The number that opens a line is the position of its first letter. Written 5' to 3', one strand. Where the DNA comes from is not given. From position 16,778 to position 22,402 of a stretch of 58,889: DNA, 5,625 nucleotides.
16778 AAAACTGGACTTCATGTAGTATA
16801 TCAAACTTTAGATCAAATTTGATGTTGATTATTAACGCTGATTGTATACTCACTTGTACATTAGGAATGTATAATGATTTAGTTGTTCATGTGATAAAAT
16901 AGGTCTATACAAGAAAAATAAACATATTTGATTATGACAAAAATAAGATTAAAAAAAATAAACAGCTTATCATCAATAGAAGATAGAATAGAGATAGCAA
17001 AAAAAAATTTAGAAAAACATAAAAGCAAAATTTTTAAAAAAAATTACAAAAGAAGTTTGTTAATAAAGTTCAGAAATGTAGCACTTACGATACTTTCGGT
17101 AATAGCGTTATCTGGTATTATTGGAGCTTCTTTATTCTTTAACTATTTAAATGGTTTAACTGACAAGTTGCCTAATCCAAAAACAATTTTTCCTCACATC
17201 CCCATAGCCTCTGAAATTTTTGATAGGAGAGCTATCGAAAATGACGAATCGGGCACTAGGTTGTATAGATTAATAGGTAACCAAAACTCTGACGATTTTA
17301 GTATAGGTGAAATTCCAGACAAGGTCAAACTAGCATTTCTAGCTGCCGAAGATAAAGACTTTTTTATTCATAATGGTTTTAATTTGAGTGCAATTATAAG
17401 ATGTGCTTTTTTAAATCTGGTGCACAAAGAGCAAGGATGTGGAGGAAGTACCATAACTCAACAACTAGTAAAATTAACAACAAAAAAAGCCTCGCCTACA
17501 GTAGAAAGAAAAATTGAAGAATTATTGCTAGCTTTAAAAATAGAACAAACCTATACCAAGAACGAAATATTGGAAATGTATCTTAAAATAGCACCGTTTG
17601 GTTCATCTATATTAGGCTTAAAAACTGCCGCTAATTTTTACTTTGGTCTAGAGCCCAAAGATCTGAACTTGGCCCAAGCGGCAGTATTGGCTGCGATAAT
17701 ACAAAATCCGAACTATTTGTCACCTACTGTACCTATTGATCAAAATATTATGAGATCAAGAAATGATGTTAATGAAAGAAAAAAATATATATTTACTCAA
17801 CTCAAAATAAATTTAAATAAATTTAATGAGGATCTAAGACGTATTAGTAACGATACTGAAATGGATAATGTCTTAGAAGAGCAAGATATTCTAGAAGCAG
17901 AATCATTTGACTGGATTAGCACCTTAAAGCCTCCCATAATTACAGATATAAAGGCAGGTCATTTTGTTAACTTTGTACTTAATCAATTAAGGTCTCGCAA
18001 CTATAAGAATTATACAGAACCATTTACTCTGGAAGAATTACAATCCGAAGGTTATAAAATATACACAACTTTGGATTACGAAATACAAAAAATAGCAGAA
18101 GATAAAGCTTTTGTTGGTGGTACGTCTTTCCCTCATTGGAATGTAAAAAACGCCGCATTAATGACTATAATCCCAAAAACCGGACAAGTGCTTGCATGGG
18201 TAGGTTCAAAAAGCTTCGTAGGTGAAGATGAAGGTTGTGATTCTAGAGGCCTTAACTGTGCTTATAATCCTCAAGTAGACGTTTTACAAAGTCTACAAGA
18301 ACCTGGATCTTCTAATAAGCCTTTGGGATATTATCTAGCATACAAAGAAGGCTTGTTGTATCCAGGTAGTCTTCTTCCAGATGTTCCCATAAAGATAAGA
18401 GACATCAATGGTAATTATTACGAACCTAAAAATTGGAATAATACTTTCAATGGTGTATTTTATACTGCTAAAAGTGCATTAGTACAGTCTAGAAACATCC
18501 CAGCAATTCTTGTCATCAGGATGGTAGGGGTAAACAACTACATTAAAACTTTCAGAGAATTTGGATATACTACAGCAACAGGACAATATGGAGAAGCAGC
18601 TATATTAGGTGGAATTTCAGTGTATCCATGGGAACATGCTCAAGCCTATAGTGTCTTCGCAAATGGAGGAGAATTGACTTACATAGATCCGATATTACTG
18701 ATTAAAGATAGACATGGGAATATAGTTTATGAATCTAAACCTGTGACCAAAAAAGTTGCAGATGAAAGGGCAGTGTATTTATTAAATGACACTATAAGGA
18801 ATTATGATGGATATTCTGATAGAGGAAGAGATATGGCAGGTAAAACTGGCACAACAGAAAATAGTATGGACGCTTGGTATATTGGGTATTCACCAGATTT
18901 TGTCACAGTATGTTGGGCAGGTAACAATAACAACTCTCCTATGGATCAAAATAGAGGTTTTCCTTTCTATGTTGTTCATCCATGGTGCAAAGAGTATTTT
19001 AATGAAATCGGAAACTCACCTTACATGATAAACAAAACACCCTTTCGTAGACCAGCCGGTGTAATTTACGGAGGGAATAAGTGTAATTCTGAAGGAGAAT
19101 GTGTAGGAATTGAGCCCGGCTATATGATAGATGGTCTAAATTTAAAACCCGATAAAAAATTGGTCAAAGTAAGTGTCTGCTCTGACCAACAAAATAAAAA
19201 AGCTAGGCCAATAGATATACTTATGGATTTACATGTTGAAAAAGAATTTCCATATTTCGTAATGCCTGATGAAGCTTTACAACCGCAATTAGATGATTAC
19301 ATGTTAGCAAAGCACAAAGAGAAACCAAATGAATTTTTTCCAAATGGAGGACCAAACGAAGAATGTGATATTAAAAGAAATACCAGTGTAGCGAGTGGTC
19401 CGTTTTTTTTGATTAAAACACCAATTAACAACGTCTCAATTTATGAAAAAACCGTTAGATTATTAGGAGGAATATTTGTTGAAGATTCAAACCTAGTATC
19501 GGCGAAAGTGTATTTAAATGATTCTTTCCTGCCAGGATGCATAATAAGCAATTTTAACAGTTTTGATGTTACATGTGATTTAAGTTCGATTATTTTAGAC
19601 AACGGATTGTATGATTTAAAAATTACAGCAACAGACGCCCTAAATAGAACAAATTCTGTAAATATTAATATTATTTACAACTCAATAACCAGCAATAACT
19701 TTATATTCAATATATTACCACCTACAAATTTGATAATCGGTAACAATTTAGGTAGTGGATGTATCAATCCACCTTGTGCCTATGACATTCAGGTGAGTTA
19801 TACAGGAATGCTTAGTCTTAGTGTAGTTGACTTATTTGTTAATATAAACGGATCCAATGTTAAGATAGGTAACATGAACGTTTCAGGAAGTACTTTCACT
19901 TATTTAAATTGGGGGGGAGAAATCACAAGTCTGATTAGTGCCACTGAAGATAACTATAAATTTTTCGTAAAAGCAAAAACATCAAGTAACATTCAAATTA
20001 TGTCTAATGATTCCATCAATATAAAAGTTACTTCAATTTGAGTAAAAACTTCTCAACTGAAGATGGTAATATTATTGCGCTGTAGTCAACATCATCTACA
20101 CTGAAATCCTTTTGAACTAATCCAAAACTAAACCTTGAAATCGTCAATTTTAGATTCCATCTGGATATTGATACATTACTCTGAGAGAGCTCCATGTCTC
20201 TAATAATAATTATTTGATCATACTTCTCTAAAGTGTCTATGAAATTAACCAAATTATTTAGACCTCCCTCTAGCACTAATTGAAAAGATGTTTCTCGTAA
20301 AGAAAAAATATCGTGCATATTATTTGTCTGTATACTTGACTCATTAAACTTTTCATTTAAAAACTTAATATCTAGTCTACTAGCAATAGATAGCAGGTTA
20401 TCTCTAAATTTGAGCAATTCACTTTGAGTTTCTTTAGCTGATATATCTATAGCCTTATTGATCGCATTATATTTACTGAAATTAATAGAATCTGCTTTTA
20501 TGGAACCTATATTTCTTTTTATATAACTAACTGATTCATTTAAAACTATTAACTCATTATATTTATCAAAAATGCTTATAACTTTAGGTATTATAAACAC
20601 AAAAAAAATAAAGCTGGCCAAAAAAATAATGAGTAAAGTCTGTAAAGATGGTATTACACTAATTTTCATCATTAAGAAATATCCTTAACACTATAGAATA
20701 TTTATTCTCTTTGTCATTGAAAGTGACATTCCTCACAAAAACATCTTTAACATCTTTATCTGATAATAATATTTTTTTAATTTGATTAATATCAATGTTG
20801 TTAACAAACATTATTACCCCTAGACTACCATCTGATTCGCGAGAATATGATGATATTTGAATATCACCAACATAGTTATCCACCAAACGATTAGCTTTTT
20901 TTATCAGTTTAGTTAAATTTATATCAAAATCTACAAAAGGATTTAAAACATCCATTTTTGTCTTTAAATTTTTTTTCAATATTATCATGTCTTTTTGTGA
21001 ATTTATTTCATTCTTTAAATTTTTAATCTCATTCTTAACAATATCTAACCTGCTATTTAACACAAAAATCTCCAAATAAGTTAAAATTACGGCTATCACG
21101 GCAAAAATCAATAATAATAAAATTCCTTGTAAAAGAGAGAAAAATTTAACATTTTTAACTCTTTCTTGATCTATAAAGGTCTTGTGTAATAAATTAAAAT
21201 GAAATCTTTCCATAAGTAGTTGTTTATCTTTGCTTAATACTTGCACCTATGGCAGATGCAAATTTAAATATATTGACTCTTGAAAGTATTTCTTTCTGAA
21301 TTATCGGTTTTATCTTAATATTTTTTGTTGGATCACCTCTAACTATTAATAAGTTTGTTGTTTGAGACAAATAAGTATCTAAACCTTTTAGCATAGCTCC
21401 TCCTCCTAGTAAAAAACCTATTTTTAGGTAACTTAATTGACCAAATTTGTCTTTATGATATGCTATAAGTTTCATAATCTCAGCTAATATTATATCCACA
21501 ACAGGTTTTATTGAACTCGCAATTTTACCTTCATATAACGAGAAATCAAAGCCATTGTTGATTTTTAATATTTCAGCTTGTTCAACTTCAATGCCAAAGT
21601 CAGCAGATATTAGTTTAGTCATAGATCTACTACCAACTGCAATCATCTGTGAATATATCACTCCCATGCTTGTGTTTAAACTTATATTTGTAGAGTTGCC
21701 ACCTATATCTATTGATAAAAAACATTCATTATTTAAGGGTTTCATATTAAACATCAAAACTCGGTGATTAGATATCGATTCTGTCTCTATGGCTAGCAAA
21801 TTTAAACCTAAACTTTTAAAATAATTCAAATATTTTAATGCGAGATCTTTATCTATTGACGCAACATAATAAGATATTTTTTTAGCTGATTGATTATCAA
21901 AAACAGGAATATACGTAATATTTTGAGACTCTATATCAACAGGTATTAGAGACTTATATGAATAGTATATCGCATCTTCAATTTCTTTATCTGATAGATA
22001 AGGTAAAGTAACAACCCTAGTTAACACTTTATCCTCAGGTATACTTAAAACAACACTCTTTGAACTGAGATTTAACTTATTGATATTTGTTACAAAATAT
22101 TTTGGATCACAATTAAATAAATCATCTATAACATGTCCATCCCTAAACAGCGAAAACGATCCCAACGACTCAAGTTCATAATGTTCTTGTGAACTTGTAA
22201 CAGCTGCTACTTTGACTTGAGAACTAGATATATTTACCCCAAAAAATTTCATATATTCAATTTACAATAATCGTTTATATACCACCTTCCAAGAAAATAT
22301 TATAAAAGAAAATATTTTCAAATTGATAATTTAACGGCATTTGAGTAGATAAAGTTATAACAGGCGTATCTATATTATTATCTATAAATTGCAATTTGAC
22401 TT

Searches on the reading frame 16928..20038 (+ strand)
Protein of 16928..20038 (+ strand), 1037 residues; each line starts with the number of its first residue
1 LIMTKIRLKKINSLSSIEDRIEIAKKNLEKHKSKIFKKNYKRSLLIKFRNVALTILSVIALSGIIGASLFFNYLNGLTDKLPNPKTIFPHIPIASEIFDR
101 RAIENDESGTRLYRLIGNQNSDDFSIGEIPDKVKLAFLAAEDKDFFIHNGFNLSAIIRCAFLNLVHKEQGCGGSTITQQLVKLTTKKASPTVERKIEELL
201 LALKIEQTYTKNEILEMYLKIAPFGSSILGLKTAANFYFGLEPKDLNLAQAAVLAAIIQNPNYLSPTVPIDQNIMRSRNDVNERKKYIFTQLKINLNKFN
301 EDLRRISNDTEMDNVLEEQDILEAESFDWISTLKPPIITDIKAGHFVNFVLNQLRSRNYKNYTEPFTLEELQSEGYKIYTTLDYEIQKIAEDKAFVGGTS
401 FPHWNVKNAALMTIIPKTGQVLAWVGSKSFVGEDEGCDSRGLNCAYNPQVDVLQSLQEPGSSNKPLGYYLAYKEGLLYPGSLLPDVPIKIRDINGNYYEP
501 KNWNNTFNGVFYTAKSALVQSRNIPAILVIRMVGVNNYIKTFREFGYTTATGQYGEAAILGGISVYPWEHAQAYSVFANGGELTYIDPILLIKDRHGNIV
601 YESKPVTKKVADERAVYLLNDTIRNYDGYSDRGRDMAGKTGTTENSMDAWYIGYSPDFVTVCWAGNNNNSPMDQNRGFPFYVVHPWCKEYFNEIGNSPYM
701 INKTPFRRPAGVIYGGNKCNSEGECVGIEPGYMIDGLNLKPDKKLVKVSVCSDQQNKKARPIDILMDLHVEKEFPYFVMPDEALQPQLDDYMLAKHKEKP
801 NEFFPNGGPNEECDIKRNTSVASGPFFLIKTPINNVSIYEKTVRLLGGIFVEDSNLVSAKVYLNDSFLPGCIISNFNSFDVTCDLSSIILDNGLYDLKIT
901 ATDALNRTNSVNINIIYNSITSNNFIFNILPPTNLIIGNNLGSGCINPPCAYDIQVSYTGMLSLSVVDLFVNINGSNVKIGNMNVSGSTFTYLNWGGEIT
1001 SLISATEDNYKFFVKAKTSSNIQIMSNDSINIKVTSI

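Call 19: search_protein_families(library=pfam, proteins=[window:16928-20038:+], max_evalue=0.001)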
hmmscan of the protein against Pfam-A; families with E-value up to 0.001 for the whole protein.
window:16928-20038:+ (1037 aa): 2 families
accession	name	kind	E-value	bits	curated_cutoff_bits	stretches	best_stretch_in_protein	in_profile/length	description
PF00912.28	Transgly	-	3.1e-50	170.5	27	1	113-281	6-166/178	Transglycosylase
PF00905.27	Transpeptidase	-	1.3e-19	71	22.1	1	416-657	8-268/299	Penicillin binding protein transpeptidase domain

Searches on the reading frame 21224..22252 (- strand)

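Call 87: search_protein_families(library=pfam, proteins=[window:21224-22252:-], max_evalue=0.001)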
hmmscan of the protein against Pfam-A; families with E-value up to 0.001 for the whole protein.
window:21224-22252:- (342 aa): 3 families
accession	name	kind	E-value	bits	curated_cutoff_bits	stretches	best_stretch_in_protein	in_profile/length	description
PF11104.14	PilM_2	-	8.8e-28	97.6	27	1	5-339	1-337/340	Type IV pilus assembly protein PilM;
PF14450.12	FtsA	-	3.4e-10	40.8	31.8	1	181-335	3-126/127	Cell division protein FtsA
PF06723.19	MreB_Mbl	-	1.1e-05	24.9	27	0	242-307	240-305/327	MreB/Mbl protein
